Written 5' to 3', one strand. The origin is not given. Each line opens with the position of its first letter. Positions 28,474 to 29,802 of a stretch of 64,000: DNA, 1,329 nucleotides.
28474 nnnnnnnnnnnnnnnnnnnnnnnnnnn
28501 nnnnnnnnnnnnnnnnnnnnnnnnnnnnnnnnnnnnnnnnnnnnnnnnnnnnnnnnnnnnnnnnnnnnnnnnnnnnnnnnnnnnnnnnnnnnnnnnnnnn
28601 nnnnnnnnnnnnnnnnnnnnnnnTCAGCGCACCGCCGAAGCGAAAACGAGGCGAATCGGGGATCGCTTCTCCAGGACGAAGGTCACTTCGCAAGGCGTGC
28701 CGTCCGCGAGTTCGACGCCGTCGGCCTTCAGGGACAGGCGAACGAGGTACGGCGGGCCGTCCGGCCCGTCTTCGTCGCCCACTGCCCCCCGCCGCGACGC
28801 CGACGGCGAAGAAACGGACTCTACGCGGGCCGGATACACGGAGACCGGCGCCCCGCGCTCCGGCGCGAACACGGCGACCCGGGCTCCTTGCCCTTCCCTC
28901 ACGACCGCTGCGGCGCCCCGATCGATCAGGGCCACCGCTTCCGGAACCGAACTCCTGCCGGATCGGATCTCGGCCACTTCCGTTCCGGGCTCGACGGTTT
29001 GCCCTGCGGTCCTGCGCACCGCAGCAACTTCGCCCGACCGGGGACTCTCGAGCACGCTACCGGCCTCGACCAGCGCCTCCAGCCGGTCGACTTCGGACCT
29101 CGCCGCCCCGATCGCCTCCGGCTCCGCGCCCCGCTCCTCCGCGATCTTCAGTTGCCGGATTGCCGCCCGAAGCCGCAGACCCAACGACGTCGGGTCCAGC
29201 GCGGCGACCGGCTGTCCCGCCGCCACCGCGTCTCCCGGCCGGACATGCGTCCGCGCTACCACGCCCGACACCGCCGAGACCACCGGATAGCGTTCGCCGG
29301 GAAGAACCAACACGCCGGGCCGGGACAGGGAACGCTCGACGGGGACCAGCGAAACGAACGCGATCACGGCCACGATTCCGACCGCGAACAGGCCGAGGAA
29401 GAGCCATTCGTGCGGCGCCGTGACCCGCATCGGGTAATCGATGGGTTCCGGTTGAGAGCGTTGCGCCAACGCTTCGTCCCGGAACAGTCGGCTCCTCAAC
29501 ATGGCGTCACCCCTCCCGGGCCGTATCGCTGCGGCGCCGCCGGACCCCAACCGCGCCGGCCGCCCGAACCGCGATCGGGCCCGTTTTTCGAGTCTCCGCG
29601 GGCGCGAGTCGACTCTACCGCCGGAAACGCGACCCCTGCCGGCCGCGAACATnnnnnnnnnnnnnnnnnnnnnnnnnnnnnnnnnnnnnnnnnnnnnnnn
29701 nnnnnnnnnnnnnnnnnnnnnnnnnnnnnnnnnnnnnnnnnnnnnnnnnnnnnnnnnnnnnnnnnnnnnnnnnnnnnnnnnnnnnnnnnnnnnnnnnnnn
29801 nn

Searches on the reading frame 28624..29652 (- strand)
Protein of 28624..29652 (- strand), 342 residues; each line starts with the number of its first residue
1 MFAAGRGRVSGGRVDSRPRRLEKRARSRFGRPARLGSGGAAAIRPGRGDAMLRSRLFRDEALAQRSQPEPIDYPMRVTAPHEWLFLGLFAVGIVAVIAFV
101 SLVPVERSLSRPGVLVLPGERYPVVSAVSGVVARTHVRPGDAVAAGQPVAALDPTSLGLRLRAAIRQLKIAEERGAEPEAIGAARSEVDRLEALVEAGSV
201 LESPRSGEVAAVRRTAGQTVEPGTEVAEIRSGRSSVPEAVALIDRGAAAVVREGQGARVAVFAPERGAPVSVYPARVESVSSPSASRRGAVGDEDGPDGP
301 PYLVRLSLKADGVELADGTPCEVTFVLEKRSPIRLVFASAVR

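Call 10: search_protein_families(library=pfam, proteins=[window:28624-29652:-], max_evalue=0.01)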
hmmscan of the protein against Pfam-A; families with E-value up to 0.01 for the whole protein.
window:28624-29652:- (342 aa): 5 families
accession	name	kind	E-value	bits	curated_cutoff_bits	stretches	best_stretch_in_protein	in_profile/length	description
PF13437.12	HlyD_3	-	1.4e-10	42.2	22.2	2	201-289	2-85/106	HlyD family secretion protein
PF00364.28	Biotin_lipoyl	-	2.8e-06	27.5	22.1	0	200-229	44-73/73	Biotin-requiring enzyme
PF16576.10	HlyD_D23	-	1.9e-05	24.5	30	1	124-261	22-169/214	Barrel-sandwich domain of CusB or HlyD membrane-fusion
PF13533.13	Biotin_lipoyl_2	-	0.00016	21.8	29.8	0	126-153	5-32/32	Biotin-lipoyl like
PF08940.17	DUF1918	-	0.0035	17.4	24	0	278-307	12-42/58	Domain of unknown function (DUF1918)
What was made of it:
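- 28624..29652 (-): HlyD-family membrane-fusion adaptor for the exporter. PF13437 matches (call 10).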

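Call 11: search_protein_families(library=ncbifam, proteins=[window:28624-29652:-], max_evalue=0.01)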
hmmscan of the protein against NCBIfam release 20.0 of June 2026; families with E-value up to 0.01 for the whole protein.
window:28624-29652:- (342 aa): 7 families
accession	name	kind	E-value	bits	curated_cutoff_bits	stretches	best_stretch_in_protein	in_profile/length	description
TIGR03794.1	NHLM_micro_HlyD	equivalog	8.3e-18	64.5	156.2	2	66-173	3-110/421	NHLP bacteriocin system secretion protein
TIGR01730.1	RND_mfp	subfamily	5.8e-10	38.6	94.9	1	118-174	23-79/322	efflux RND transporter periplasmic adaptor subunit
TIGR01843.1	type_I_hlyD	subfamily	1.7e-08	33.8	208.65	1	80-163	2-85/422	HlyD family type I secretion periplasmic adaptor subunit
TIGR02971.1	heterocyst_DevB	subfamily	3.1e-05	23.5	129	1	131-212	26-102/327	ABC exporter membrane fusion protein, DevB family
TIGR00998.1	8a0101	subfamily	0.00022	20.3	390.8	1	118-168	39-89/334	EmrA/EmrK family multidrug efflux transporter periplasmic adaptor subunit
NF004547.1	PRK05889.1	equivalog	0.0052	16.9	75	0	123-152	41-70/71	biotin/lipoyl-binding carrier protein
NF005457.0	PRK07051.1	equivalog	0.0063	16.7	87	0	124-153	50-79/80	acetyl-CoA carboxylase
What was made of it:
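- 28624..29652 (-): TIGR03794 scores 64.5 bits, below the cut-off of 156.2 (call 11).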
